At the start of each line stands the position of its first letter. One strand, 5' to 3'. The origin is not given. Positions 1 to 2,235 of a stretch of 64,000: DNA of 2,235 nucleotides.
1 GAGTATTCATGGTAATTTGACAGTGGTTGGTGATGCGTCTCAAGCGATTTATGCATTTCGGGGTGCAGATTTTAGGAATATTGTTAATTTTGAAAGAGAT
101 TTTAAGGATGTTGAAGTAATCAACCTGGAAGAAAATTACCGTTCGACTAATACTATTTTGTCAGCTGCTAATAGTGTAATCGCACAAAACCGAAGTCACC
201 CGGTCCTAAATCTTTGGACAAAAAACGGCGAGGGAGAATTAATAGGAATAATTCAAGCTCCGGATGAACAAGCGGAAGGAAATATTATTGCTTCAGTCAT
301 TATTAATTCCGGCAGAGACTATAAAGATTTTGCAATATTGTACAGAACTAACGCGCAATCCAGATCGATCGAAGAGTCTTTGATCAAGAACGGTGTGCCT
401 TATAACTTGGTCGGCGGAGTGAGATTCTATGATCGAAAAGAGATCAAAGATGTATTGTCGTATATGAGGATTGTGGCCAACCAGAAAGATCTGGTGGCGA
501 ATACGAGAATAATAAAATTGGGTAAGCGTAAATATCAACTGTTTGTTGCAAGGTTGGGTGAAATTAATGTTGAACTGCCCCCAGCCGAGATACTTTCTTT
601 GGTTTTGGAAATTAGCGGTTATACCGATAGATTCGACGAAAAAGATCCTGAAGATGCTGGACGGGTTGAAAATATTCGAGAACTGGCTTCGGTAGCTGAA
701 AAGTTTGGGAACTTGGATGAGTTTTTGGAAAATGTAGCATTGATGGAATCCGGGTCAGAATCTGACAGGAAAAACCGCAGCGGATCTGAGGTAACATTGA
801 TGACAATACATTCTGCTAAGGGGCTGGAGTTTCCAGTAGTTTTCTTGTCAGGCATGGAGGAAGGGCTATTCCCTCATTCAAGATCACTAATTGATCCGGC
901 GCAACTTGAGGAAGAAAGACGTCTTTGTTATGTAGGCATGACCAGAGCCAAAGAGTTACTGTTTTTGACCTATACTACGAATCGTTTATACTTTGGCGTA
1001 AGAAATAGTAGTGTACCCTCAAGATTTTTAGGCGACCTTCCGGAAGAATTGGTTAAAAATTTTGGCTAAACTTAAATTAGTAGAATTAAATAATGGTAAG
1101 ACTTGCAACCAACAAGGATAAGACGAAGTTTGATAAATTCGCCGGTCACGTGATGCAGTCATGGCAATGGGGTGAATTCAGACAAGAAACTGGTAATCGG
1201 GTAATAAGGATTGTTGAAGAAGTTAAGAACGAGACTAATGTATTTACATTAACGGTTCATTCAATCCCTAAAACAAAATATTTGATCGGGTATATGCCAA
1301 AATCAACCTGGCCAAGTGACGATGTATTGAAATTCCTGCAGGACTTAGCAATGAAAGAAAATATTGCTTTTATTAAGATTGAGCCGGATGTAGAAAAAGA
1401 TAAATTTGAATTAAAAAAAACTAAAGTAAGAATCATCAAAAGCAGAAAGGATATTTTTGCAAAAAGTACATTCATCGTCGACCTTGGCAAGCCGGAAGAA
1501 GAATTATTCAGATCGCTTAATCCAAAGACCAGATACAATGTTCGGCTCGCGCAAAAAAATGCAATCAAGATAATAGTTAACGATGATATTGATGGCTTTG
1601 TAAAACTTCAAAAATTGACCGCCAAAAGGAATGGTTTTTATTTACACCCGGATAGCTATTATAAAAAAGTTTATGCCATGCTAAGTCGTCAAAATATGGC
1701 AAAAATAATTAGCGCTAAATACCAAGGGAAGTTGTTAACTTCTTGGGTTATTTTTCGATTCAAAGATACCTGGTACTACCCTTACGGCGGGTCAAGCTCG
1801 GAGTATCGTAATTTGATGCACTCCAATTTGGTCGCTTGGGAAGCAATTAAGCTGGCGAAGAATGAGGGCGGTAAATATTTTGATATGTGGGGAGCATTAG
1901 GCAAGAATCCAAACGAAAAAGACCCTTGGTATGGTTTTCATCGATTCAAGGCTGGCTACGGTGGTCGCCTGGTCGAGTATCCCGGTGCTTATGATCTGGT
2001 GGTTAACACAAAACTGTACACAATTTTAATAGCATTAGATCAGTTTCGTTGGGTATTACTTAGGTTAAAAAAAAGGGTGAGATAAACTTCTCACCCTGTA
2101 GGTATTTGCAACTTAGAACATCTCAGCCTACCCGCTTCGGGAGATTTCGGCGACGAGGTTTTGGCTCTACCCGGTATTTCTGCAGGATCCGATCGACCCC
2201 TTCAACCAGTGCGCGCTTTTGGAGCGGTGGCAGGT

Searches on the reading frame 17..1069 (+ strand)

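Call 37: search_protein_families(library=pfam, max_evalue=0.00001, proteins=[window:17-1069:+])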
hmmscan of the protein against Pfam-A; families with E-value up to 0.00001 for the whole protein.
window:17-1069:+ (350 aa): 3 families
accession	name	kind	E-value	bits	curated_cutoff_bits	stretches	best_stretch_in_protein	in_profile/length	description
PF13361.12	UvrD_C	-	4.7e-70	237.2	25.6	2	35-170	1-139/350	UvrD-like helicase C-terminal domain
PF13538.12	UvrD_C_2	-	1.7e-11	44.2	27.4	1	259-317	2-51/52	UvrD-like helicase C-terminal domain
PF00580.27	UvrD-helicase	-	3.6e-07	30.6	23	1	1-30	242-271/271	UvrD/REP helicase N-terminal domain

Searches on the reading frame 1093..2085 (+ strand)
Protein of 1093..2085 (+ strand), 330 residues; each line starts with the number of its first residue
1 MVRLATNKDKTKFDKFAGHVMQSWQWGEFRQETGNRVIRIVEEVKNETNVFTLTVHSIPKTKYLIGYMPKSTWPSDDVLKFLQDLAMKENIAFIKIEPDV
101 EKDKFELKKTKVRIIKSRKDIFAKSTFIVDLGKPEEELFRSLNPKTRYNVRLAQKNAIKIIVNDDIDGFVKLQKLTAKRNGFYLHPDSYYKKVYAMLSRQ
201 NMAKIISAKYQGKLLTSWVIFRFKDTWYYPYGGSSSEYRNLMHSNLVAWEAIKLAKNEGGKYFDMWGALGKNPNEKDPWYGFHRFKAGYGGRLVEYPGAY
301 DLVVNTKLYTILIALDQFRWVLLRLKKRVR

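Call 37: search_protein_families(library=pfam, max_evalue=0.00001, proteins=[window:1093-2085:+])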
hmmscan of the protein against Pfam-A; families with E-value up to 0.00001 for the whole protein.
window:1093-2085:+ (330 aa): 2 families
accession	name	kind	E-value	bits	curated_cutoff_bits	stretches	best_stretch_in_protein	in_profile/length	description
PF02388.22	FemAB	-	7.6e-27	94.6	24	2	201-312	294-401/406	FemAB family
PF13480.13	Acetyltransf_6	-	5e-09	36.9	22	1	163-267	28-136/143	Acetyltransferase (GNAT) domain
